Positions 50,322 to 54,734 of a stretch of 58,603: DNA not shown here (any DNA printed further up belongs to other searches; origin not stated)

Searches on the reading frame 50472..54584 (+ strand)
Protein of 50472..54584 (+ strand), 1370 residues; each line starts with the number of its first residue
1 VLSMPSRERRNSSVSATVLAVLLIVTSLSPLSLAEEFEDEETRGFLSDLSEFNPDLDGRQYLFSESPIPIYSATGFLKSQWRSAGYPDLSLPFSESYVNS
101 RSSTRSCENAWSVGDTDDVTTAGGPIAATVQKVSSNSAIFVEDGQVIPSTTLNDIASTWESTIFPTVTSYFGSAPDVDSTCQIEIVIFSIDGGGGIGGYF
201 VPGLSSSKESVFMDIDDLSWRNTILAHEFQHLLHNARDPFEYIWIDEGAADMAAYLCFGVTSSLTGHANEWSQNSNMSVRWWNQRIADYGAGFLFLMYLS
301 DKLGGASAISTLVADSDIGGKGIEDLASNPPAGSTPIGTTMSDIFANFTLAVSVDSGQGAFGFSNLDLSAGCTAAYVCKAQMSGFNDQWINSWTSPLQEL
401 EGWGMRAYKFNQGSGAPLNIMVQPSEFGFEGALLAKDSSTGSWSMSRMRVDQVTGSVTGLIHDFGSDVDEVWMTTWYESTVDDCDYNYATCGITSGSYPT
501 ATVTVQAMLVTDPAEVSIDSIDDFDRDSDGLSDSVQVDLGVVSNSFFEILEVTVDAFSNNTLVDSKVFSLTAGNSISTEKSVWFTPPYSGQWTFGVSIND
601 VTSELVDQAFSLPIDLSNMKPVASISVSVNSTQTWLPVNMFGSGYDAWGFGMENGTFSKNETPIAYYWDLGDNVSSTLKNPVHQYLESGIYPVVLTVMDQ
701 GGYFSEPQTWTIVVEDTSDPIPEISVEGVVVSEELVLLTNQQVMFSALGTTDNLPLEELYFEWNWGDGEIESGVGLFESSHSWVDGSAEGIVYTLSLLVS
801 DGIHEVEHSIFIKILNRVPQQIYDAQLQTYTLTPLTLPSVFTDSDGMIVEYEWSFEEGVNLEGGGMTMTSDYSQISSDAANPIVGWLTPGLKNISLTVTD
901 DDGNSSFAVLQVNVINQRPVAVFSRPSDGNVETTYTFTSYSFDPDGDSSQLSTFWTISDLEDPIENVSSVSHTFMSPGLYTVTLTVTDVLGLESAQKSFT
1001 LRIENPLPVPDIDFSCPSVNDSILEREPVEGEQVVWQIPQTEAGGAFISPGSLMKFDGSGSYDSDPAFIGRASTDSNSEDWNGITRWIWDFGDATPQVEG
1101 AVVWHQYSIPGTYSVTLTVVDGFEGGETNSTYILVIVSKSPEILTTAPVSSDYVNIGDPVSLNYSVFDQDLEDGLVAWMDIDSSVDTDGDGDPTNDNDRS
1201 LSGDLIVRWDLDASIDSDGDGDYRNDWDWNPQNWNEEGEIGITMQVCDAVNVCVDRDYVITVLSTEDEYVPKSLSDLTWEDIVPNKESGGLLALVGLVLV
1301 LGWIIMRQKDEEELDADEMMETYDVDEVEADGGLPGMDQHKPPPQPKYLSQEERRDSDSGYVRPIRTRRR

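Call 12: search_protein_families(library=pfam, proteins=[window:50472-54584:+], max_evalue=0.001)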
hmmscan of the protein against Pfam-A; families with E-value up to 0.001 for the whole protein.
window:50472-54584:+ (1370 aa): 3 families
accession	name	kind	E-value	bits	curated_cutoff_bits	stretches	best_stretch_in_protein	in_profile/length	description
PF18911.6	PKD_4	-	1.9e-41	140.4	27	3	1076-1131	25-81/85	PKD domain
PF00801.26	PKD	-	1.1e-27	96.2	23.5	3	932-999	14-78/80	PKD domain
PF22352.2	K319L-like_PKD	-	0.00038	20.8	27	0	833-914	12-84/84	K319L-like, PKD domain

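Call 13: search_protein_families(library=ncbifam, proteins=[window:50472-54584:+], max_evalue=0.001)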
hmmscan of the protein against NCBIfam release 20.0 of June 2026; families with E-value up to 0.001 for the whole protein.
window:50472-54584:+ (1370 aa): 5 families
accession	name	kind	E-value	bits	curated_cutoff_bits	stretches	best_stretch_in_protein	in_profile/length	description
NF038112.1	myxo_dep_M36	subfamily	1.6e-08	32.2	1500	1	895-1005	1263-1377/1604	myxosortase-dependent M36 family metallopeptidase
NF033932.1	LapB_rpt_80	domain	6e-07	29.6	45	0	689-721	1-33/83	LapB repeat-containing protein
NF033876.2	flagella_HExxH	equivalog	8.7e-06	25.4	205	1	150-313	44-226/384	flagellinolysin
NF058578.1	CPR_pilus_PamR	equivalog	9.6e-06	24.7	300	0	969-991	205-227/297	pilus system RbmA-like protein PamR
TIGR00864.1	PCC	subfamily_domain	0.00011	18.7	1861.4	0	660-1001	1248-1556/2700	polycystin cation channel protein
